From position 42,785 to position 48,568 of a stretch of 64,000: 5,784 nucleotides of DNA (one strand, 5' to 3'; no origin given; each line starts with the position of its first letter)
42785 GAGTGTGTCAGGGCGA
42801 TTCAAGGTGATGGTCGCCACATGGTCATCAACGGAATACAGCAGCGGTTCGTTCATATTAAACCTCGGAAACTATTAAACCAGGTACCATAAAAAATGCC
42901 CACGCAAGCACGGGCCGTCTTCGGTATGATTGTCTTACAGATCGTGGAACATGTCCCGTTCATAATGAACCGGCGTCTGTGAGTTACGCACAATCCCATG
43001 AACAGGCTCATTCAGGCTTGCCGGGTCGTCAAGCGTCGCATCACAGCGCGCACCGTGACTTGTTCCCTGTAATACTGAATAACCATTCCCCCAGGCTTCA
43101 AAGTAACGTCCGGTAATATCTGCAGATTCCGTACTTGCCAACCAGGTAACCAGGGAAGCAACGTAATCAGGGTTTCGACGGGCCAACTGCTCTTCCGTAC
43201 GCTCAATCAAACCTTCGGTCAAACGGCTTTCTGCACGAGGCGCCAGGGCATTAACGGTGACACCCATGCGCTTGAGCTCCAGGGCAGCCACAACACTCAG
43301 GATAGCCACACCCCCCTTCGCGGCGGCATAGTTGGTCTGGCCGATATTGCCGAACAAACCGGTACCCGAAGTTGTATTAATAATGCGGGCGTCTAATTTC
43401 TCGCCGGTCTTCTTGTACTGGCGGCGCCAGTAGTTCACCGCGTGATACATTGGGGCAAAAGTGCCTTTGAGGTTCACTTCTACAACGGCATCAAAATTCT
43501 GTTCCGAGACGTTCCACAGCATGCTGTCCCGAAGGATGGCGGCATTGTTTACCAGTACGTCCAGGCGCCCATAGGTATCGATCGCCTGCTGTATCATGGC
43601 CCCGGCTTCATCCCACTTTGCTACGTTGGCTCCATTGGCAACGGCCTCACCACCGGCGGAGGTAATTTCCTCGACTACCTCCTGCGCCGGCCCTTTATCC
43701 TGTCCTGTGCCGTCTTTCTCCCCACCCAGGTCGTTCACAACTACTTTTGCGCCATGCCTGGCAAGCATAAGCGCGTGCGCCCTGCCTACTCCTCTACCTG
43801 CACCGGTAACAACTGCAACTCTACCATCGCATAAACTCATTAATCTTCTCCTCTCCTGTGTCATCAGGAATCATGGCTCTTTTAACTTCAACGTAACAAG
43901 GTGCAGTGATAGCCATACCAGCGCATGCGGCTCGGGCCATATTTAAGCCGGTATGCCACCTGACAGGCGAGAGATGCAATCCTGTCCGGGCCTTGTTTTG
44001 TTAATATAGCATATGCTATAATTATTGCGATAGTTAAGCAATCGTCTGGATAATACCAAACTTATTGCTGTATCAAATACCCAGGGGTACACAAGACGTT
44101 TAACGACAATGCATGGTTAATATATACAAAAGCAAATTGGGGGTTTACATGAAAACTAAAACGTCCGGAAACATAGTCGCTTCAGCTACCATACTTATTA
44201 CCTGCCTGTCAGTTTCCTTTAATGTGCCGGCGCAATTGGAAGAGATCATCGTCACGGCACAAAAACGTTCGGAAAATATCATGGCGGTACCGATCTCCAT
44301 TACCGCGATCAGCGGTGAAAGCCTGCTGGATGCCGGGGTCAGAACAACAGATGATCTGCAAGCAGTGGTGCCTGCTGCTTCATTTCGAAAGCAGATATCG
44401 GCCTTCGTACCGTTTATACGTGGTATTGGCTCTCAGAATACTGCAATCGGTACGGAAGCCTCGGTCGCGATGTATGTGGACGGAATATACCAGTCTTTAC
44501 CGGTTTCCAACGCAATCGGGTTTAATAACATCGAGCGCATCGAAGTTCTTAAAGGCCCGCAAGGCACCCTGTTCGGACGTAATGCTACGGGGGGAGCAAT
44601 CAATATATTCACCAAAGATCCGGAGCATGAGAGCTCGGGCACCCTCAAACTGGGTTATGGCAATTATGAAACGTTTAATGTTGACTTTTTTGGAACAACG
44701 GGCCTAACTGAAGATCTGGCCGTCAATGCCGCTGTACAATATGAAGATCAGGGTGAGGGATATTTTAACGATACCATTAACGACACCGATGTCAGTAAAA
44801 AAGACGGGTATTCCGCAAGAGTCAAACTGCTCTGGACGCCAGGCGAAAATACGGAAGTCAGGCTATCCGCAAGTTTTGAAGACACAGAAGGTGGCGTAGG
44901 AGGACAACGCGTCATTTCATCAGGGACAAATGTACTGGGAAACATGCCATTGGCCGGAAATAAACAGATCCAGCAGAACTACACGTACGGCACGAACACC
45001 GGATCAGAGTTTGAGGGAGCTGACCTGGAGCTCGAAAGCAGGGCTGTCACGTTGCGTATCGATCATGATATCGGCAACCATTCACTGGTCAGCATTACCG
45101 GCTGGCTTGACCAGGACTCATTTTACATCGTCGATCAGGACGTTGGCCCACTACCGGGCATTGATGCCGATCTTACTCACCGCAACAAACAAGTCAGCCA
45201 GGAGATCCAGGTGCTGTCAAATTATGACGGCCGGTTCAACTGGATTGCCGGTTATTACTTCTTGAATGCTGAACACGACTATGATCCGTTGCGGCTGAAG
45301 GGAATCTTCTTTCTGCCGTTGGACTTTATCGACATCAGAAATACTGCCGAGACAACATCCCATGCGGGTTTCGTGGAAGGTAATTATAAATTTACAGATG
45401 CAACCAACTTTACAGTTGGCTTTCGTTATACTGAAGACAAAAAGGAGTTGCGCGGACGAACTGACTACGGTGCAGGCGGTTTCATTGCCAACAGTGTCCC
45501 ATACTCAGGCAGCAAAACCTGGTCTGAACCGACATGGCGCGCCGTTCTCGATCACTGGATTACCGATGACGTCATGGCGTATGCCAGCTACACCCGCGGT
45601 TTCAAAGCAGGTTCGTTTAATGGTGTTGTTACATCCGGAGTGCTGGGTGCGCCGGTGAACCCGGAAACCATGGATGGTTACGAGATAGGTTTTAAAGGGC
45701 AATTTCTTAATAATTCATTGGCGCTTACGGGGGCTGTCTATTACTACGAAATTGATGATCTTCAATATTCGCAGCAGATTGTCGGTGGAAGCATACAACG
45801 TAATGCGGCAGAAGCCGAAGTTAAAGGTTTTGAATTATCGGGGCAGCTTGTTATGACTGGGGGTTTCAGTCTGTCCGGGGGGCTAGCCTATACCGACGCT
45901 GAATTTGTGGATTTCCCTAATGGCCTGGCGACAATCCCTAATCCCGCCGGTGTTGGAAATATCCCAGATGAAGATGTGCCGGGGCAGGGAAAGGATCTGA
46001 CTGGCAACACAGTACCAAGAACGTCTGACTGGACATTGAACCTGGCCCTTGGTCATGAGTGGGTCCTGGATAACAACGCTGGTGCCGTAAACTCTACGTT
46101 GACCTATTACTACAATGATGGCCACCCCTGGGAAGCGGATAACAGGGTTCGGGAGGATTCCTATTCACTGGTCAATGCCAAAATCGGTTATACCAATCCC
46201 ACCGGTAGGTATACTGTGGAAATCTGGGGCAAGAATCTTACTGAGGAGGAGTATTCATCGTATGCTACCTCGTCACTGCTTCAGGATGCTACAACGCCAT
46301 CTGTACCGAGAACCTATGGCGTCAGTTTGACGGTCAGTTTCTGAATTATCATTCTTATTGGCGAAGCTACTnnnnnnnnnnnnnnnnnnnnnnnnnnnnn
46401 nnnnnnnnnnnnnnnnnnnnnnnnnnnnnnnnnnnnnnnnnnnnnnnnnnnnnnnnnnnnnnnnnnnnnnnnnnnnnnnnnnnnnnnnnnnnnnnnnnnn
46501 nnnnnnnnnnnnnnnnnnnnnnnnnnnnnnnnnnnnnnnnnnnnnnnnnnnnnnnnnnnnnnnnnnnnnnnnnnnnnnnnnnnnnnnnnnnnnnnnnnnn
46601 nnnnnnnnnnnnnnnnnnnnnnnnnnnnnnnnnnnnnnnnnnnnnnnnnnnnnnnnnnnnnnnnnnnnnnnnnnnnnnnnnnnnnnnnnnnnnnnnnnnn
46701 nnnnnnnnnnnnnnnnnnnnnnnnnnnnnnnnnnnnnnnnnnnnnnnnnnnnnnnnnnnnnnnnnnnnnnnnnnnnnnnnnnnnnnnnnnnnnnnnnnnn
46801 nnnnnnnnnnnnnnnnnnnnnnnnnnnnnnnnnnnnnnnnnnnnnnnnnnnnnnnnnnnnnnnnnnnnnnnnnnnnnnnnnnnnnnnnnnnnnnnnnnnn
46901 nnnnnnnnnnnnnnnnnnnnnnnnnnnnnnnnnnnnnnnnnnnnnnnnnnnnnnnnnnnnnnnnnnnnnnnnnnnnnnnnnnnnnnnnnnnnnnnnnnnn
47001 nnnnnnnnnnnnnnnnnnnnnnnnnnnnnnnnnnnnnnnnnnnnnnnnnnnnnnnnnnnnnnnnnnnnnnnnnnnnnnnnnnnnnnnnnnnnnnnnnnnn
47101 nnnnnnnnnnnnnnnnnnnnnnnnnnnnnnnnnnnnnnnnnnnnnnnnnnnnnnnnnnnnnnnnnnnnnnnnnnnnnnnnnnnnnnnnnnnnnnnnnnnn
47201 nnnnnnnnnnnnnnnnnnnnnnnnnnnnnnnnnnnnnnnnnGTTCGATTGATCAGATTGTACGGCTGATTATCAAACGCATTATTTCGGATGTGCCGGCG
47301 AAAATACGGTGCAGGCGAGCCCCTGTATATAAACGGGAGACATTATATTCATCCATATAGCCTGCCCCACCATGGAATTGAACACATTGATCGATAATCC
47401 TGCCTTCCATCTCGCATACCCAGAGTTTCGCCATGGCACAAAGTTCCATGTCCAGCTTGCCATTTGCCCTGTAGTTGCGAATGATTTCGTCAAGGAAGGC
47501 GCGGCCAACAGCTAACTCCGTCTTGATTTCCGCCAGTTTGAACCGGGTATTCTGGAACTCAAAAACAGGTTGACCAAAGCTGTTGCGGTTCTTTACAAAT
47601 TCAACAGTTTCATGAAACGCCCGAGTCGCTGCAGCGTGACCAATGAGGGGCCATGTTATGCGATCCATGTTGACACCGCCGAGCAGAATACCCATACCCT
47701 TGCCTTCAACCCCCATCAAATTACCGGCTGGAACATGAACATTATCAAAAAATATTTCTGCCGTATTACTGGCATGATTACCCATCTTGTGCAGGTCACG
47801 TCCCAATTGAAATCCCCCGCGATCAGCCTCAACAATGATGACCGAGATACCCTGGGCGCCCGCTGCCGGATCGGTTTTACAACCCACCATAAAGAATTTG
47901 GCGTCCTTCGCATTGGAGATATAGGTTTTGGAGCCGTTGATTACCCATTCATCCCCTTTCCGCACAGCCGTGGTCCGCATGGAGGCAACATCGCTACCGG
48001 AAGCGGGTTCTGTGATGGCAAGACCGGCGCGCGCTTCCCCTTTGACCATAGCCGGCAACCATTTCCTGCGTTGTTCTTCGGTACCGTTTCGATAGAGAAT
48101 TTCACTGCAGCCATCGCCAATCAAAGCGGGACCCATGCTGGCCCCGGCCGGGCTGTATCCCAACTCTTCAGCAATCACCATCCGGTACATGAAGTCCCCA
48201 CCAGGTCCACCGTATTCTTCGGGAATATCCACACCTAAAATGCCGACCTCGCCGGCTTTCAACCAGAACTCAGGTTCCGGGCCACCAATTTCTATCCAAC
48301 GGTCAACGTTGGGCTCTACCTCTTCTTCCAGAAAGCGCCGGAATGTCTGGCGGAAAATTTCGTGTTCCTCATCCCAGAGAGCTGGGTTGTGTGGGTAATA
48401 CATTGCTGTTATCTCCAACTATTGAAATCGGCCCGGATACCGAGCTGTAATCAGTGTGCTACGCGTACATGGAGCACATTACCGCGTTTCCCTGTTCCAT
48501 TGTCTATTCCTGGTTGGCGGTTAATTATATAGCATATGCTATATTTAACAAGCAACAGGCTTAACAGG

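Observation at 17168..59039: Recurrent perfect 16-bp palindrome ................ marks promoter regions of the catabolic operons, suggesting an undescribed regulon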

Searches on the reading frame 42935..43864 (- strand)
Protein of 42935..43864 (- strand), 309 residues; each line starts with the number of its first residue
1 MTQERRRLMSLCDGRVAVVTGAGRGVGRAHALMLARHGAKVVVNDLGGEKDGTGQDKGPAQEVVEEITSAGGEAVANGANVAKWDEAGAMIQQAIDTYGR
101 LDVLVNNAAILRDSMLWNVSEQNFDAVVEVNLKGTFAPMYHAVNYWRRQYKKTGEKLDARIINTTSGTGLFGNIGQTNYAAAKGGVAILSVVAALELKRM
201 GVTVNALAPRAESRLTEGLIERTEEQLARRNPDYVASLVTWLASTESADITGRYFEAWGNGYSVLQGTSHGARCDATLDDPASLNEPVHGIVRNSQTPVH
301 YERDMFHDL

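Call 7: search_protein_families(library=pfam, proteins=[window:42935-43864:-])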
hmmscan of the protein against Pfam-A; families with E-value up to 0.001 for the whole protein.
window:42935-43864:- (309 aa): 3 families
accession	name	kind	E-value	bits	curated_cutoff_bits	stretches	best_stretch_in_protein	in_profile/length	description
PF00106.31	adh_short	-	1.5e-38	132.7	26.6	1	15-210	1-180/195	short chain dehydrogenase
PF13561.12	adh_short_C2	-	1.5e-29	103.7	27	1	21-253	1-227/236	Enoyl-(Acyl carrier protein) reductase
PF08659.16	KR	-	7.5e-12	46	22.6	1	18-182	4-152/180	KR domain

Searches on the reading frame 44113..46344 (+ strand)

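Call 7: search_protein_families(library=pfam, proteins=[window:44113-46344:+])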
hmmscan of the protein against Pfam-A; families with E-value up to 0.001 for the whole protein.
window:44113-46344:+ (743 aa): 2 families
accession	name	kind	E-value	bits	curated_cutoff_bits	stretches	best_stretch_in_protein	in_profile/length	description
PF00593.30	TonB_dep_Rec_b-barrel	-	3.8e-40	139.5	27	1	280-709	35-436/436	TonB dependent receptor-like, beta-barrel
PF07715.20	Plug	-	5.9e-16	59.4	23.9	1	57-162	3-107/107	TonB-dependent Receptor Plug Domain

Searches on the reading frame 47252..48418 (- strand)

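Call 7: search_protein_families(library=pfam, proteins=[window:47252-48418:-])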
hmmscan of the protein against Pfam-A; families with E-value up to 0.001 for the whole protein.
window:47252-48418:- (388 aa): 4 families
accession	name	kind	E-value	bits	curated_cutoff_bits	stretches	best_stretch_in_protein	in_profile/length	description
PF00441.29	Acyl-CoA_dh_1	-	4.6e-36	124.7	22.4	1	239-387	1-148/150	Acyl-CoA dehydrogenase, C-terminal domain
PF02771.21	Acyl-CoA_dh_N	-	9.4e-32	110.2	22.9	1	17-128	2-113/113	Acyl-CoA dehydrogenase, N-terminal domain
PF02770.24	Acyl-CoA_dh_M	-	2.2e-26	92.3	33.3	1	133-227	2-97/97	Acyl-CoA dehydrogenase, middle domain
PF08028.16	Acyl-CoA_dh_2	-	9.2e-09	36.1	22.7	1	263-376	10-132/134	Acyl-CoA dehydrogenase, C-terminal domain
